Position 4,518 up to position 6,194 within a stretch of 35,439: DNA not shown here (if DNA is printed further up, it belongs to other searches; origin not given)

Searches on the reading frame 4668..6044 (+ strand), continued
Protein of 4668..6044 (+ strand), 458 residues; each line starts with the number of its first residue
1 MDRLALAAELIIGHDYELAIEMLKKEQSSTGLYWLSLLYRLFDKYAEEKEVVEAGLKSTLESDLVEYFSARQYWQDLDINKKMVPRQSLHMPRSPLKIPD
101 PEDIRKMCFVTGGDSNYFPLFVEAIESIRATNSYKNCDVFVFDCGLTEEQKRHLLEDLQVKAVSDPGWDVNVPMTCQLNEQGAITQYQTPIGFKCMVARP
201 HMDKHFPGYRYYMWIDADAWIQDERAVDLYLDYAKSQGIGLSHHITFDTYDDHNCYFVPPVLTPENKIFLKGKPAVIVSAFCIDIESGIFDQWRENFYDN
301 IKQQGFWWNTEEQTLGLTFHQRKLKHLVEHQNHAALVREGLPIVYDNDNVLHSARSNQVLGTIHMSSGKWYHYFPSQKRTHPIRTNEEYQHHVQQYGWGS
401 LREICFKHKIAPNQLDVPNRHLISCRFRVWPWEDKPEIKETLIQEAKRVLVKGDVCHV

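Call 25: predict_structure(alignment_id=A2)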
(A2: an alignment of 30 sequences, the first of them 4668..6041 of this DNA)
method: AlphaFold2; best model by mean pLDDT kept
length: 458 residues; sequences in the alignment: 30
mean_pLDDT: 91.8   pTM: 0.90
mean pLDDT of the five models: 91.8, 91.6, 91.0, 90.9, 90.0
residues with pLDDT >= 90: 347; 70-90: 95; 50-70: 12; < 50: 4
segments of 3 or more residues with pLDDT < 50: 455-458
pLDDT, mean of each block of 10 residues (from residue 1): 91 96 94 97 93 90 91 93 91 92 98 94 97 98 97 98 96 90 92 95 98 97 97 98 92 73 92 95 99 97 92 97 97 89 85 93 80 84 92 85 87 81 88 94 95 56
secondary structure, 60 per line:
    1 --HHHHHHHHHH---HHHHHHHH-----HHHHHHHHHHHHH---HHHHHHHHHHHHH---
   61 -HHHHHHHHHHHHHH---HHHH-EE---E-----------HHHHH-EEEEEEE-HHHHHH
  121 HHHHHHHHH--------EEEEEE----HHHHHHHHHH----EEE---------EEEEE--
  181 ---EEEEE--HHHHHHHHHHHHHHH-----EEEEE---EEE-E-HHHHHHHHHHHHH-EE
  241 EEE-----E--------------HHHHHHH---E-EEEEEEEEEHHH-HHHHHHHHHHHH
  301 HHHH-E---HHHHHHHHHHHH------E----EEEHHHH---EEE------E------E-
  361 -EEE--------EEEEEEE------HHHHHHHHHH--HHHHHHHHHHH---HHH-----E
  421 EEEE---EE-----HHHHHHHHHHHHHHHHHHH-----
elements in order: H3-12 H16-23 H29-41 H45-57 H62-75 H79-82 H101-105 E107-113 H115-129 E138-143 H148-157 E162-164 E174-178 E184-188 H191-205 E211-215 E219-221 H225-237 E239-243 H264-270 E276-284 H289-304 H310-321 E333-335 H336-339 E343-345 E362-364 E373-379 H386-395 H398-408 E420-424 H435-453
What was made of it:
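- On CAZy GT8 / Pfam PF01501: AF2 pLDDT 91.8 (call 25).
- The AF2 model has pLDDT 91.8 and pTM 0.90 (call 25). The cap is only ~2.5 repeats and is modelled as one compact body with the core (pTM 0.90, call 25), so it may be structural.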

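Call 27: search_protein_representatives(alignment_id=A2)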
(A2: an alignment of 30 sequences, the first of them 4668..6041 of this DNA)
Query: 30 sequences, 422 profile positions. Proteins with E-value up to 0.001 (for the whole library): 1218; up to 1e-10: 764; up to 1e-30: 185. The best 150 are listed.
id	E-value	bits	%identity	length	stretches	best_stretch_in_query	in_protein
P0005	2.1e-167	573.8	-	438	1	1-421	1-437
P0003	6.3e-167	572.2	-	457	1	1-420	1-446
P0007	1.9e-163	560.8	-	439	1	1-420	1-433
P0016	4.2e-156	536.5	-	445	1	1-421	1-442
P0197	5.4e-155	532.9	-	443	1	1-420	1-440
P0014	1.7e-153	528.0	-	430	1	2-420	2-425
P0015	1.1e-146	505.5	-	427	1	1-384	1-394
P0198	1.4e-133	462.4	-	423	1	1-417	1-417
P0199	1.2e-131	456.0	-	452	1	1-420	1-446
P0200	2.8e-131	454.8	-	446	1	1-415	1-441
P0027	1.8e-130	452.1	-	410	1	2-419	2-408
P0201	5.8e-129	447.1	-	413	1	1-420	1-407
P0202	2.4e-127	441.8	-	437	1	4-419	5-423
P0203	9.3e-127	439.9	-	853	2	4-419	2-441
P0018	7.2e-126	437.0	-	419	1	7-419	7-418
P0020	2.6e-121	421.9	-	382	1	29-416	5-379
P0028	3.1e-118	411.8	-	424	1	5-418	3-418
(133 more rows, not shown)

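Call 28: fold_search(model_id=the predicted structure, library=pdb)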
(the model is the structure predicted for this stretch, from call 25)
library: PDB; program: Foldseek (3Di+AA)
matches with E <= 10: 1368; with E <= 0.001: 279
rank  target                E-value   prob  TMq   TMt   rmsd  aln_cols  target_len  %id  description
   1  7zxw_A                5.3e-07  1.00  0.35  0.52  10.3       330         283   11  Catalytic domain of UDP-Glucose Glycoprotein Glucosyltransferase from Chaetomium thermophilum in complex with the 5-[( (released 2022-11-30)
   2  7zhb_A                7.0e-07  1.00  0.37  0.55  11.1       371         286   12  Catalytic domain of UDP-Glucose Glycoprotein Glucosyltransferase from Chaetomium thermophilum in complex with UDP-gluc (released 2022-04-20)
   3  7zle                  1.2e-06  1.00  0.37  0.56  10.1       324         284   12  Catalytic domain of UDP-Glucose Glycoprotein Glucosyltransferase from Chaetomium thermophilum in complex with UDP (released 2022-06-22)
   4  7zll                  1.2e-06  1.00  0.36  0.55  10.0       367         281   11  Catalytic domain of UDP-Glucose Glycoprotein Glucosyltransferase from Chaetomium thermophilum in complex with the 5-[(mo (released 2023-04-26)
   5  5h18                  1.3e-06  1.00  0.35  0.55  10.3       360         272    9  Crystal structure of catalytic domain of UGGT (UDP-glucose-bound form) from Thermomyces dupontii (released 2017-09-27)
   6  5mu1_A                1.8e-06  1.00  0.33  0.13  11.0       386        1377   10  UDP-Glucose Glycoprotein Glucosyltransferase from Chaetomium thermophilum soaked with K2PtI6 (released 2017-07-26)
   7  5n2j_A                2.8e-06  1.00  0.38  0.14  10.0       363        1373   11  UDP-Glucose Glycoprotein Glucosyltransferase from Chaetomium thermophilum (closed form) (released 2017-07-26)
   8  5n2j_B                2.9e-06  1.00  0.39  0.15   9.9       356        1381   11  UDP-Glucose Glycoprotein Glucosyltransferase from Chaetomium thermophilum (closed form) (released 2017-07-26)
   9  7zvj_A                3.4e-06  1.00  0.35  0.28   5.1       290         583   11  Homodimeric structure of LARGE1 (released 2022-11-30)
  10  7zkc_A                3.8e-06  1.00  0.37  0.58   9.7       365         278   12  Catalytic domain of UDP-Glucose Glycoprotein Glucosyltransferase from Chaetomium thermophilum (apo form) (released 2022-04-20)
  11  6trt_A                3.8e-06  1.00  0.35  0.14  10.5       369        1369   10  Chaetomium thermophilum UDP-Glucose Glucosyl Transferase (UGGT) double cysteine mutant S180C/T742C. (released 2020-01-08)
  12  6fsn                  4.0e-06  1.00  0.37  0.57  10.1       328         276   11  Catalytic domain of UDP-Glucose Glycoprotein Glucosyltransferase from Chaetomium thermophilum in complex with UDP-glucos (released 2019-03-20)
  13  6trf_A                4.5e-06  1.00  0.33  0.14  11.4       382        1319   11  Chaetomium thermophilum UDP-Glucose Glucosyl Transferase (UGGT) purified from cells treated with kifunensine. (released 2020-01-08)
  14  5mzo_A                4.8e-06  1.00  0.36  0.14  10.0       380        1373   10  UDP-Glucose Glycoprotein Glucosyltransferase from Chaetomium thermophilum (open conformation) (released 2017-07-26)
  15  9a0i_MODEL_1_A        5.3e-06  1.00  0.35  0.13  11.2       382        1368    9  Structural model of UDP-glucose:glycoprotein glucosyl-transferase bound to Fab (released 2022-06-10)
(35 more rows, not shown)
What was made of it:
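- On CAZy GT8 / Pfam PF01501: The Foldseek top 50 include LgtC, glycogenin, XXYLT1 and LARGE1, plus the related GT24 and GT6 enzymes (call 28).
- Closest known: LgtC. Same: Retaining GT-A fold (call 28).
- Closest known: UGGT catalytic domain. Same: These are the best structural matches (E 5e-7 to 4e-5, target-normalised TM ~0.5-0.58) and belong to the same retaining GT-A sub-clade (call 28).
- Foldseek top hits are all retaining GT-A enzymes: UGGT GT24 at E 5e-7, then LARGE1, GT6, glycogenin, LgtC and XXYLT1 (call 28). The best structural match is the glycoprotein glucosyltransferase UGGT (call 28).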

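Call 29: find_encoding_contigs(protein=P0005, flank=10000, max_places=2)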
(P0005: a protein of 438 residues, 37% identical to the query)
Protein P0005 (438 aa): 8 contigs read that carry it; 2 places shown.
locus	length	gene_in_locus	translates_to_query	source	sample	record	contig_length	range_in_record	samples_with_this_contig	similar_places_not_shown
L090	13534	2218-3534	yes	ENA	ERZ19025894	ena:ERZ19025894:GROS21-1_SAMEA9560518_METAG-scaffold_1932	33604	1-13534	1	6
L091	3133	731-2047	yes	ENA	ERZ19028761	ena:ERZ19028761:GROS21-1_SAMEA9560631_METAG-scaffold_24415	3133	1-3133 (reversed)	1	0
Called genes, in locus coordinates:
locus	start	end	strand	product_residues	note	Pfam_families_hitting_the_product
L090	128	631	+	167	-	-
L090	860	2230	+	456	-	-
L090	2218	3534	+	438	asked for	-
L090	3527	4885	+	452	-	-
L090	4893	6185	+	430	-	-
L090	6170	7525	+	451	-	-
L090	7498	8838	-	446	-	PF05936:T6SS_VasE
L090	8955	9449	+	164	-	-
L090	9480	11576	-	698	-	PF00580:UvrD-helicase, PF13245:AAA_19, PF13604:AAA_30 (faint), PF13087:AAA_12 (faint), PF13361:UvrD_C, PF13538:UvrD_C_2 (faint)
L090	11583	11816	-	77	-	PF01197:Ribosomal_L31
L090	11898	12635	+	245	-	PF02405:MlaE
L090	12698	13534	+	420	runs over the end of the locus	PF00390:malic, PF03949:Malic_M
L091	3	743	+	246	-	?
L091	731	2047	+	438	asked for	-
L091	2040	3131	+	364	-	?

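Call 30: find_encoding_contigs(protein=P0013, flank=10000, max_places=2)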
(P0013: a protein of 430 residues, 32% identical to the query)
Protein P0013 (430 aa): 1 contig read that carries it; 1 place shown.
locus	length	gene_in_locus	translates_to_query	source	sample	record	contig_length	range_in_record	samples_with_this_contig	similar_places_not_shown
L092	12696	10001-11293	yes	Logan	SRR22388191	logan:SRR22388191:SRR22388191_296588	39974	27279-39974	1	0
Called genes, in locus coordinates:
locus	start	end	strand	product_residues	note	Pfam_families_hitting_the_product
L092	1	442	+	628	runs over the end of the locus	PF00753:Lactamase_B, PF12706:Lactamase_B_2, PF23023:Anti-Pycsar_Apyc1 (weak), PF22505:RNase_J_b_CASP, PF07521:RMMBL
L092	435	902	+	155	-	PF04608:PgpA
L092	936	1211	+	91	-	-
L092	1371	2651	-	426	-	PF06122:TraH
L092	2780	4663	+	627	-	PF00012:HSP70, PF14450:FtsA (faint), PF06723:MreB_Mbl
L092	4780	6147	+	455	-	-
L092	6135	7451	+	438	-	-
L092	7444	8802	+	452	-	-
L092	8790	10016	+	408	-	-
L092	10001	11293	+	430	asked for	-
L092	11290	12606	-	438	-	PF05936:T6SS_VasE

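Call 31: find_encoding_contigs(protein=P0019, flank=10000, max_places=2)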
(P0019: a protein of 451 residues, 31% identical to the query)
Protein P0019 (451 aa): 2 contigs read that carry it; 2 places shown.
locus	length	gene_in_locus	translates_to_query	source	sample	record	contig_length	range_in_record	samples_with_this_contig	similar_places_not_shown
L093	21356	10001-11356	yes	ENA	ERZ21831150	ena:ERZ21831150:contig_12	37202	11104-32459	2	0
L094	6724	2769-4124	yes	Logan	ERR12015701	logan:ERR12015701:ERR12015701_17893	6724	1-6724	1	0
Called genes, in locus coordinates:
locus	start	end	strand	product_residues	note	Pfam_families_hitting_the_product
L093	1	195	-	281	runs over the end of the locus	PF02463:SMC_N (weak)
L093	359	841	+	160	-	-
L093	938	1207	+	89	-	PF02576:RimP_N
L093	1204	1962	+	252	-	PF00231:ATP-synt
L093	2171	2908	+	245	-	PF00005:ABC_tran, PF13304:AAA_21 (faint)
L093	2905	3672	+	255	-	PF01061:ABC2_membrane (weak)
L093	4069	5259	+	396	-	PF00009:GTP_EFTU, PF03144:GTP_EFTU_D2, PF03143:GTP_EFTU_D3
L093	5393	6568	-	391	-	PF00375:SDF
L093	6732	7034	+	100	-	-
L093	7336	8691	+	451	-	-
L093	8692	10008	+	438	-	-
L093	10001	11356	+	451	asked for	-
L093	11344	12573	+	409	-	-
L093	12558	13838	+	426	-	-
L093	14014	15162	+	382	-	PF13173:AAA_14, PF13635:DUF4143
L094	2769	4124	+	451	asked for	-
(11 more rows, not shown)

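Call 32: find_encoding_contigs(protein=P0020, flank=10000, max_places=2)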
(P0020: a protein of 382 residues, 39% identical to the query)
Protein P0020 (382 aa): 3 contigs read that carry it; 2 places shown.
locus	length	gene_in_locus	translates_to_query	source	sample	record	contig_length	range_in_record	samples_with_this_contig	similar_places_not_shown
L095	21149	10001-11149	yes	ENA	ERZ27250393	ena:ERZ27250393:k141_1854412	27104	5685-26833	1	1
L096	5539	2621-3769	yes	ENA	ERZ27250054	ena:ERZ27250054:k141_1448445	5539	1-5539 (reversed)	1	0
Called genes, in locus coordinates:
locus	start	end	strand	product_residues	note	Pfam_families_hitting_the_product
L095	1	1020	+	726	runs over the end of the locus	PF01432:Peptidase_M3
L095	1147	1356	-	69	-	PF00313:CSD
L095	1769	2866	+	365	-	PF13669:Glyoxalase_4 (faint), PF14696:Glyoxalase_5, PF00903:Glyoxalase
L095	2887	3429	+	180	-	PF00903:Glyoxalase, PF13669:Glyoxalase_4 (weak)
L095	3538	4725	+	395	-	PF13439:Glyco_transf_4, PF13579:Glyco_trans_4_4, PF13477:Glyco_trans_4_2 (weak), PF00534:Glycos_transf_1, PF13692:Glyco_trans_1_4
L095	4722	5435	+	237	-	PF00535:Glycos_transf_2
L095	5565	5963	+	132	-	PF10066:DUF2304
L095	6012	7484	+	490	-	-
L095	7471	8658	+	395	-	-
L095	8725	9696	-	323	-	-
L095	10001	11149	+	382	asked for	-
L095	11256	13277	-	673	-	PF00534:Glycos_transf_1 (weak), PF13692:Glyco_trans_1_4 (weak), PF13524:Glyco_trans_1_2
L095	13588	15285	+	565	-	PF00685:Sulfotransfer_1 (faint), PF13469:Sulfotransfer_3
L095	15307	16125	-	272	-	PF00685:Sulfotransfer_1 (faint), PF13469:Sulfotransfer_3 (weak)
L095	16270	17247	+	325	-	PF00534:Glycos_transf_1, PF13692:Glyco_trans_1_4 (faint)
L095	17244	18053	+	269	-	PF13469:Sulfotransfer_3 (weak)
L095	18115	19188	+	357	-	PF00201:UDPGT (weak), PF04101:Glyco_tran_28_C (faint), PF06722:EryCIII-like_C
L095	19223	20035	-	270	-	-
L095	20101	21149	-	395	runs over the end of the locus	-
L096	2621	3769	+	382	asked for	-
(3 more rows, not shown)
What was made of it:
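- L095: GT4, GT2, sulfotransferases, GT1 (call 32).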
